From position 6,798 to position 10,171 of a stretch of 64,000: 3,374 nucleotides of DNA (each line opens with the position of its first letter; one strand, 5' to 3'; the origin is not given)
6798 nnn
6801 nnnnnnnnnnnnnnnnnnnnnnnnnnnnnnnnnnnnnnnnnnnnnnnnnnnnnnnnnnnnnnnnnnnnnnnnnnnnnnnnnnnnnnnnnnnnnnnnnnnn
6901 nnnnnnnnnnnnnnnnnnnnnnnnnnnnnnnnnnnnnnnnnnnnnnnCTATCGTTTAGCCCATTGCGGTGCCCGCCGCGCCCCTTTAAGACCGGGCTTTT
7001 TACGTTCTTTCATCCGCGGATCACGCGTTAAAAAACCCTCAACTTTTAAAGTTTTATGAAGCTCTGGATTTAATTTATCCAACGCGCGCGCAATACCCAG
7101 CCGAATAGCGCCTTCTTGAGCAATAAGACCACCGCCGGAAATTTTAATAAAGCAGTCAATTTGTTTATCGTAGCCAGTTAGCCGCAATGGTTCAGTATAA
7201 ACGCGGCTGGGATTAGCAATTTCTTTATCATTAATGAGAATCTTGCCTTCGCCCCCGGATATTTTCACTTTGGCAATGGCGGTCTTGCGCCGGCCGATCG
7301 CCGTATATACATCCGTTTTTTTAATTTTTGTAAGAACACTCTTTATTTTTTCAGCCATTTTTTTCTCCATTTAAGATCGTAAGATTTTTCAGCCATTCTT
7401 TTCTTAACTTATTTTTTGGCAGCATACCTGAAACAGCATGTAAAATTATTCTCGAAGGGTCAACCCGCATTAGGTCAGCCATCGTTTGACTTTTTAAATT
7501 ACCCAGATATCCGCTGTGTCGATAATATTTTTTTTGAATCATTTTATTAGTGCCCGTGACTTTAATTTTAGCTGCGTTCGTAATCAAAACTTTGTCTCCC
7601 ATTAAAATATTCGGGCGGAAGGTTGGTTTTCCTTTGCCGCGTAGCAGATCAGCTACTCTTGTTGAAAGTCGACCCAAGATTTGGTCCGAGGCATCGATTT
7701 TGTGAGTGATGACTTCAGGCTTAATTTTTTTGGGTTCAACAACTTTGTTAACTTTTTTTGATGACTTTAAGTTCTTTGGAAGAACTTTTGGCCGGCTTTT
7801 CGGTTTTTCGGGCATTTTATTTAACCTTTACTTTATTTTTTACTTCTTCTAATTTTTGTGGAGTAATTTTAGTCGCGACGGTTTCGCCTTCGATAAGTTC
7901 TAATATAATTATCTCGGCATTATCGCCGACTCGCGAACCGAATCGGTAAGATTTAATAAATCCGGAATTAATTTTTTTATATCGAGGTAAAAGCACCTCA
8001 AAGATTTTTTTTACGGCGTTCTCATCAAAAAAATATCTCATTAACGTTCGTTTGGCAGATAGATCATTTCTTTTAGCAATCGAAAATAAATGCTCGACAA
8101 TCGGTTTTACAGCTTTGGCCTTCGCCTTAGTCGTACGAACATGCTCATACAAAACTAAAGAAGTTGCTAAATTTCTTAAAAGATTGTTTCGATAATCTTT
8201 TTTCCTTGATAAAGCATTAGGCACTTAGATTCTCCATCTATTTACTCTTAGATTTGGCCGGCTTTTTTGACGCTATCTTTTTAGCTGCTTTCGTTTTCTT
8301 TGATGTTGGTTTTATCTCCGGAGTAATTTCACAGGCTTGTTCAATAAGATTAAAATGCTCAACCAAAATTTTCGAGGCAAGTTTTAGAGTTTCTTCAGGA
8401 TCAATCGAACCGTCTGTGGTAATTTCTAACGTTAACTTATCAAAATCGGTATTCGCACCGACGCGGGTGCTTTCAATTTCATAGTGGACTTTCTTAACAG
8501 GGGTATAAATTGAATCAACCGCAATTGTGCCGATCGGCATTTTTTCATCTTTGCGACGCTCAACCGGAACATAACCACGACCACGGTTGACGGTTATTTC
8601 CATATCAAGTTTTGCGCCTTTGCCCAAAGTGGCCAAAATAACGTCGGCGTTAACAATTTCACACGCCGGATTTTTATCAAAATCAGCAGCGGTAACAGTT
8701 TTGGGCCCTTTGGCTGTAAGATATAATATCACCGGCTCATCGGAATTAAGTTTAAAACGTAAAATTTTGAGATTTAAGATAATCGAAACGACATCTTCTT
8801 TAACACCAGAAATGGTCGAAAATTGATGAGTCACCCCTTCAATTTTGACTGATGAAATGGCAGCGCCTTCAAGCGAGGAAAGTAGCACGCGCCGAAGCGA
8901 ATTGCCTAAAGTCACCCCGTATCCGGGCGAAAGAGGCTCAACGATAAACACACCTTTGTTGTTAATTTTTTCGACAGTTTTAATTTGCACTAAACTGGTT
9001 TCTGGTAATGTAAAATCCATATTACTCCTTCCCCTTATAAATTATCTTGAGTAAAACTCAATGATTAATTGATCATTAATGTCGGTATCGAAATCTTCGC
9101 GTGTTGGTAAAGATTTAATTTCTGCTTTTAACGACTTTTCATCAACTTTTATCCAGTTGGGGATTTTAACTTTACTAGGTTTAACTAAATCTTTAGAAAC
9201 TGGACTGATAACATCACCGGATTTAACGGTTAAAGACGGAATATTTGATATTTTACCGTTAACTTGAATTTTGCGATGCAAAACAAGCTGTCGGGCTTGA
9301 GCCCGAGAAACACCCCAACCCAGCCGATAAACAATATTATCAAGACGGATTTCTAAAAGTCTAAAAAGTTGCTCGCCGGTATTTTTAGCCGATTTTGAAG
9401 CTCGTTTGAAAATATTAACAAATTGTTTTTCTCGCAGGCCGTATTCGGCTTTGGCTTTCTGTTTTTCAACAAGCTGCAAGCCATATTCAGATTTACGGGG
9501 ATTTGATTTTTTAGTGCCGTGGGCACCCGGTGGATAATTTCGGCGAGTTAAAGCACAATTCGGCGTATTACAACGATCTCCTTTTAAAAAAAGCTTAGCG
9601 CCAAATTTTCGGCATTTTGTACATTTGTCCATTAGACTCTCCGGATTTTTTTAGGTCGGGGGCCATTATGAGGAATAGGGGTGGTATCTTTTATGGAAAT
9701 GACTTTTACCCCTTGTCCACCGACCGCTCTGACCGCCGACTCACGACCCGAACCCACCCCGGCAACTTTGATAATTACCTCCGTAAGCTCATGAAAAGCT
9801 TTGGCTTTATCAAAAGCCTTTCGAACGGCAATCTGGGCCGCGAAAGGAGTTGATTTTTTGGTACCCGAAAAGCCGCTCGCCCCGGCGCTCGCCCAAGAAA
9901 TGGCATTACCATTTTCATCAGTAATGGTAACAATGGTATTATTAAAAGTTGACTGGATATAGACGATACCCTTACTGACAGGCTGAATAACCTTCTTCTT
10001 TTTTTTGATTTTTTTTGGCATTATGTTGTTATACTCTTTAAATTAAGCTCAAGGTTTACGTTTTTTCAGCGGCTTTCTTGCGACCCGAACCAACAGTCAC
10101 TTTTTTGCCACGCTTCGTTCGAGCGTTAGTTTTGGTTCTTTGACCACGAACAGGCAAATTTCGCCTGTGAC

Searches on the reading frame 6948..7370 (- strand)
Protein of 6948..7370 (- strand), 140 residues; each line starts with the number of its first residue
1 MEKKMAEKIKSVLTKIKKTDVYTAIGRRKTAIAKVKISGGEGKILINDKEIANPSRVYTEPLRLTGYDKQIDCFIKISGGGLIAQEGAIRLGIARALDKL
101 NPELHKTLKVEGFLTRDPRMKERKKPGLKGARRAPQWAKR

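Call 62: search_protein_families(library=pfam, proteins=[window:6948-7370:-], max_evalue=0.001)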
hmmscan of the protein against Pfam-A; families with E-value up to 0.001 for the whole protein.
window:6948-7370:- (140 aa): 1 family
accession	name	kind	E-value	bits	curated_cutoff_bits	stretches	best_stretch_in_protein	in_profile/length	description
PF00380.25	Ribosomal_S9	-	8.5e-38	130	22.5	1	26-140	1-121/121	Ribosomal protein S9/S16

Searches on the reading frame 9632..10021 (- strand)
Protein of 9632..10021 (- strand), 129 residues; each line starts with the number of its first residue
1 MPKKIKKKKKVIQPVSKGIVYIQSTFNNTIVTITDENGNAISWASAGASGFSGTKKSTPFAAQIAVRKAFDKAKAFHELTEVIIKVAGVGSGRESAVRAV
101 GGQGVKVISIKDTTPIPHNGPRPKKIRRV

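Call 62: search_protein_families(library=pfam, proteins=[window:9632-10021:-], max_evalue=0.001)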
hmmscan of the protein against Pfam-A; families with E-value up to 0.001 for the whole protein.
window:9632-10021:- (129 aa): 1 family
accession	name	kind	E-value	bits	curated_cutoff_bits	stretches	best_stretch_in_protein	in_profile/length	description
PF00411.24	Ribosomal_S11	-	6.7e-35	120.3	25.1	1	18-128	1-110/110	Ribosomal protein S11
